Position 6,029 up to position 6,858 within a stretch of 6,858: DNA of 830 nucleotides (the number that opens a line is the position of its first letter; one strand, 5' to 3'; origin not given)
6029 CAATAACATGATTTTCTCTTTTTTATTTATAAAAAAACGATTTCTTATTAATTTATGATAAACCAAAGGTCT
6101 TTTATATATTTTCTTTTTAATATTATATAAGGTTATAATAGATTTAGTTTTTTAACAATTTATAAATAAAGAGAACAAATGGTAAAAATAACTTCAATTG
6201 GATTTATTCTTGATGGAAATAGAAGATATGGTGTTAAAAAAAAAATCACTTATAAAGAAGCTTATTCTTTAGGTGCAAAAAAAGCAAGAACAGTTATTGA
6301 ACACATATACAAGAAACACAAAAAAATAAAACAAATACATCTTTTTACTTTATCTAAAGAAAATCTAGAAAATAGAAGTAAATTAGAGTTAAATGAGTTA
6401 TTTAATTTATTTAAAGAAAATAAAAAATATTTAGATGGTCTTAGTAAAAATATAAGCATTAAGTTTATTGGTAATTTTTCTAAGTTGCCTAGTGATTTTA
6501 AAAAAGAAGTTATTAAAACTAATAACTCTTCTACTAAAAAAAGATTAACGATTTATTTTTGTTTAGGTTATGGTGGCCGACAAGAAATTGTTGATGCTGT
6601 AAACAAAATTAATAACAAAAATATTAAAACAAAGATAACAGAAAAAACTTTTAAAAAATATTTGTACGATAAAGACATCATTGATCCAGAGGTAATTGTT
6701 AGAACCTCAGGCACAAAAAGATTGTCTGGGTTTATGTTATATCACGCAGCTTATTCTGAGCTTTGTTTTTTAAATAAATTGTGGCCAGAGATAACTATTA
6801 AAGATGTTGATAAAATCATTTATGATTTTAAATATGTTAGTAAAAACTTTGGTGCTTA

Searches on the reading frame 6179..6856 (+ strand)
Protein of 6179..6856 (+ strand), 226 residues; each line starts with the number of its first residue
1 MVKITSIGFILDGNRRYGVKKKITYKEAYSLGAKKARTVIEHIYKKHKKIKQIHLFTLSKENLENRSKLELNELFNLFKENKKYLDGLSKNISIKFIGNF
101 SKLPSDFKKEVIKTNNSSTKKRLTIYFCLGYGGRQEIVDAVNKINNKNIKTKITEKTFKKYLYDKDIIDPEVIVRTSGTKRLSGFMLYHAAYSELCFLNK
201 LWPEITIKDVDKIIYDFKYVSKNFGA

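Call 8: search_protein_families(library=pfam, max_evalue=1, proteins=[window:6179-6856:+])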
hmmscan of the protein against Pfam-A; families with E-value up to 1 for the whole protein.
window:6179-6856:+ (226 aa): 2 families
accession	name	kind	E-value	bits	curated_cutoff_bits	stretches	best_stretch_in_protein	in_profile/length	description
PF01255.24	Prenyltransf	-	2.5e-54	184.6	27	1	10-225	1-219/219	Putative undecaprenyl diphosphate synthase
PF09633.15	DUF2023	-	0.033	14.7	27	0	39-69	3-34/101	Protein of unknown function (DUF2023)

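Call 9: search_protein_families(library=ncbifam, max_evalue=1, proteins=[window:6179-6856:+])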
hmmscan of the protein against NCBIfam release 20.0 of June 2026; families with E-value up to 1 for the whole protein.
window:6179-6856:+ (226 aa): 17 families
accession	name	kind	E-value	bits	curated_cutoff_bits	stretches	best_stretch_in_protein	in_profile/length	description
NF011405.0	PRK14830.1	equivalog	3.6e-44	151.2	304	1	6-225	25-249/251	undecaprenyl pyrophosphate synthase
TIGR00055.1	uppS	equivalog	6.1e-44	150.1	109.55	1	7-225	5-228/228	polyprenyl diphosphate synthase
NF011403.0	PRK14828.1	equivalog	7e-42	143.6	348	1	6-226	31-258/258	isoprenyl transferase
NF011406.0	PRK14831.1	subfamily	1.2e-37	129.5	375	1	7-225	27-250/256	undecaprenyl pyrophosphate synthase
NF011409.0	PRK14835.1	equivalog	2.3e-35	122.3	425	1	7-225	49-278/279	isoprenyl transferase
NF011407.0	PRK14833.1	equivalog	2.9e-35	122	325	1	6-225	7-230/233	di-trans,poly-cis-decaprenylcistransferase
NF011408.0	PRK14834.1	equivalog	4e-35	121.4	348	1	6-225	20-244/252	isoprenyl transferase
NF011410.0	PRK14837.1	equivalog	1.7e-33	116.1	342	1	6-225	9-229/230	undecaprenyl pyrophosphate synthase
NF011414.0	PRK14841.1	equivalog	5.3e-33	114.6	401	1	7-225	7-228/233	isoprenyl transferase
NF011413.0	PRK14840.1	equivalog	8.3e-33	114.1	410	1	7-221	22-245/250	isoprenyl transferase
NF011404.0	PRK14829.1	equivalog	1.4e-30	106.5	372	1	7-225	34-257/260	isoprenyl transferase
NF011411.0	PRK14838.1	equivalog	6.6e-30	104.2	417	1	7-225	16-237/244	isoprenyl transferase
NF011412.0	PRK14839.1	equivalog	7.7e-29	100.7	334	1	7-226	13-228/240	di-trans,poly-cis-decaprenylcistransferase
NF011415.0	PRK14842.1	equivalog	5.1e-26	91.6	360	1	7-225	12-236/241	isoprenyl transferase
NF011402.0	PRK14827.1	equivalog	2.5e-25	89.4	535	1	7-225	71-294/296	decaprenyl diphosphate synthase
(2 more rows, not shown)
